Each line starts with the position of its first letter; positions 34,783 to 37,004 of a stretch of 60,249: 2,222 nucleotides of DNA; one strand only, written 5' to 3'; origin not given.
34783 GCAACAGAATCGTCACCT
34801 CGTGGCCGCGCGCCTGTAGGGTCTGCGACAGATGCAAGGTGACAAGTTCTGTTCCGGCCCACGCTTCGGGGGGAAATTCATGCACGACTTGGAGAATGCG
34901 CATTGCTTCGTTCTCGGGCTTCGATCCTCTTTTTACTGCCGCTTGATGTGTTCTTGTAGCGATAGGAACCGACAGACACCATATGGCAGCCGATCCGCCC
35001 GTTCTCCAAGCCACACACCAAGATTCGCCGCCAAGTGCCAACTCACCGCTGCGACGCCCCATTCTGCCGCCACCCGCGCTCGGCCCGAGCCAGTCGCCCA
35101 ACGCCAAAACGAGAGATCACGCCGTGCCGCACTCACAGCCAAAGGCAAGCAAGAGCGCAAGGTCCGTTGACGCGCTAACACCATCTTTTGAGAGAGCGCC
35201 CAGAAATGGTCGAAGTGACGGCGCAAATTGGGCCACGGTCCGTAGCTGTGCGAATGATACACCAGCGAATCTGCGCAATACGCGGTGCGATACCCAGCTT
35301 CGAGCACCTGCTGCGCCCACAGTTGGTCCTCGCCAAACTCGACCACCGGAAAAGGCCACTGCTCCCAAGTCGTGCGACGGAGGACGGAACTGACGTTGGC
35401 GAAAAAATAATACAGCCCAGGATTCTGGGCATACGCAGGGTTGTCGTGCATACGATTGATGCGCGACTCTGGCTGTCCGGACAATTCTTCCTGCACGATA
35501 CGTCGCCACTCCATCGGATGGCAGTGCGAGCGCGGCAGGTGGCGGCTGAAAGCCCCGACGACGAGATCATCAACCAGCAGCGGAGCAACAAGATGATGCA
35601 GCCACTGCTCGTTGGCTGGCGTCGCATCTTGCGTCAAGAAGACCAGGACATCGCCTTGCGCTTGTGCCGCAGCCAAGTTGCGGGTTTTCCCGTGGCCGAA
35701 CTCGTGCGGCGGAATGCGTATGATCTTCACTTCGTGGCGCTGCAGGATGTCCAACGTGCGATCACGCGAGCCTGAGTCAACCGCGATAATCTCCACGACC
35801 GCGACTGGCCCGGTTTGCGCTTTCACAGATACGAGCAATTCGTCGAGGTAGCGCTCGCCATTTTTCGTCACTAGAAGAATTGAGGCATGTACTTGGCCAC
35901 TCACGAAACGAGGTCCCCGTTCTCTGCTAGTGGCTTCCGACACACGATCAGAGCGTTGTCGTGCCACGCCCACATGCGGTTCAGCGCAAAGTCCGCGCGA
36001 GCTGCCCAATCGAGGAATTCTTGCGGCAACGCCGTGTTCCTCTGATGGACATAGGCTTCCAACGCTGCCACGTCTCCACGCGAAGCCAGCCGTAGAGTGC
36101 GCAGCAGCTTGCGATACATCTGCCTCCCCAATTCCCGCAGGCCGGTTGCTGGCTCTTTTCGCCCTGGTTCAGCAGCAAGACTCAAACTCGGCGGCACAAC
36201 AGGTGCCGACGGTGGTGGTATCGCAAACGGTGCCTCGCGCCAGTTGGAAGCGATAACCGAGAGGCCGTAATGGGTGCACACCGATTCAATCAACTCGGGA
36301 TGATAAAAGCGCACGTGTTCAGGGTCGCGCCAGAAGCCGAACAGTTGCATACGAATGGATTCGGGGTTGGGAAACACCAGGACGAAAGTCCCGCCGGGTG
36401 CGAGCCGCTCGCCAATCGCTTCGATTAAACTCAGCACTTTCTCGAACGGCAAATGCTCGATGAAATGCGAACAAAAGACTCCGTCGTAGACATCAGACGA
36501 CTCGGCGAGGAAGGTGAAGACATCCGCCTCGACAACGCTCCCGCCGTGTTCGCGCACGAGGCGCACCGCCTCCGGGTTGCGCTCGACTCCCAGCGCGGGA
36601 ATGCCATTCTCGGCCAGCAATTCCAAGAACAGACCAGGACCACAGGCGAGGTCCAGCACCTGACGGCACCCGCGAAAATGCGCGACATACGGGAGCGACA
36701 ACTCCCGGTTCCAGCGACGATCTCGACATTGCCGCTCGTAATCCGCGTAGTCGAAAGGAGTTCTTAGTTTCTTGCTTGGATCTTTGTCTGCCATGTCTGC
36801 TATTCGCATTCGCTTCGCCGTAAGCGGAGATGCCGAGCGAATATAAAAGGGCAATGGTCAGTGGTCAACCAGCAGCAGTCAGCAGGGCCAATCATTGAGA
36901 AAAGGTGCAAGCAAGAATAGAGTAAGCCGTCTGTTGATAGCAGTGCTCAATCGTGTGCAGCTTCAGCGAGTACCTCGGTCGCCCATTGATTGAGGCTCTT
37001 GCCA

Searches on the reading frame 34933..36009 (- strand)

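Call 6: search_protein_families(library=pfam, proteins=[window:34933-36009:-], max_evalue=0.01)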
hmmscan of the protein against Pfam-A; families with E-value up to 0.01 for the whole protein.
window:34933-36009:- (358 aa): 2 families
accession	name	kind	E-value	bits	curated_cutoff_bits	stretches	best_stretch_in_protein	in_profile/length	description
PF00535.33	Glycos_transf_2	-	6.9e-21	75.3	23.3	1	43-157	1-118/168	Glycosyl transferase family 2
PF10111.15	Glyco_tranf_2_2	-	0.0011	18.9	27.3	1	48-129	8-92/276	Glycosyltransferase like family 2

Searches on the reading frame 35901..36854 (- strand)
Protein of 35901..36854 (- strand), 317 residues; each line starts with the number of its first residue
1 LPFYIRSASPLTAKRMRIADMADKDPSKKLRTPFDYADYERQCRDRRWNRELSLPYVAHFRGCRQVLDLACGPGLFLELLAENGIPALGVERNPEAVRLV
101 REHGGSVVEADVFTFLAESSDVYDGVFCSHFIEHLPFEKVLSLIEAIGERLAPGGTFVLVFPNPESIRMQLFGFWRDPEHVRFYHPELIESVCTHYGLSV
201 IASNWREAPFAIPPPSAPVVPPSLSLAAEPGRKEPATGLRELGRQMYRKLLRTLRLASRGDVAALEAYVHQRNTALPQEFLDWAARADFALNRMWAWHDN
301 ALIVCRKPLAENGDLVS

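Call 6: search_protein_families(library=pfam, proteins=[window:35901-36854:-], max_evalue=0.01)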
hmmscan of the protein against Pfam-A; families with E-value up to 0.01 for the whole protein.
window:35901-36854:- (317 aa): 6 families
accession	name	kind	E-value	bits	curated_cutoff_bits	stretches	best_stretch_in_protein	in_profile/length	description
PF13489.12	Methyltransf_23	-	4.7e-19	69.2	27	1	64-202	24-163/164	Methyltransferase domain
PF13649.12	Methyltransf_25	-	3.3e-10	41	27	1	66-155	1-97/97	Methyltransferase domain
PF08241.18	Methyltransf_11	-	3.8e-10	40.7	21.2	1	67-159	1-95/95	Methyltransferase domain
PF08242.18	Methyltransf_12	-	3.5e-09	37.7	30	1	67-157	1-98/98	Methyltransferase domain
PF07021.18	MetW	-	5.1e-06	26.7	21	1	64-135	15-88/193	Methionine biosynthesis protein MetW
PF13847.12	Methyltransf_31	-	1.5e-05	25.1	27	1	65-163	6-113/145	Methyltransferase domain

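Call 55: search_protein_families(library=ncbifam, proteins=[window:35901-36854:-], max_evalue=0.001)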
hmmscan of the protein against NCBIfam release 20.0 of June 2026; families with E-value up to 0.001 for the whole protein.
window:35901-36854:- (317 aa): 6 families
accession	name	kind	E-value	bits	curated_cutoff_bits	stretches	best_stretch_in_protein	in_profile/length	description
NF045667.1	MTase_DVU1556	equivalog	3.4e-06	26.7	155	1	58-158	18-118/213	DVU_1556 family methyltransferase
TIGR01983.1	UbiG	equivalog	5.6e-06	25.8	102.95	1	64-159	51-151/228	bifunctional 2-polyprenyl-6-hydroxyphenol methylase/3-demethylubiquinol 3-O-methyltransferase UbiG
TIGR02081.1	metW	equivalog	9.7e-05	22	189.5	1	65-135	16-88/194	methionine biosynthesis protein MetW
NF043040.1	corrin_prot_MT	hypoth_equivalog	0.00044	19.8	180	1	64-159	43-147/216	corrinoid protein-associated methyltransferase CpaM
NF004851.0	PRK06202.1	equivalog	0.00046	19.7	243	0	46-146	46-153/237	hypothetical protein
NF041820.1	daptide_MTase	equivalog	0.00059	19.4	175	0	64-160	38-143/243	daptide-type RiPP biosynthesis methyltransferase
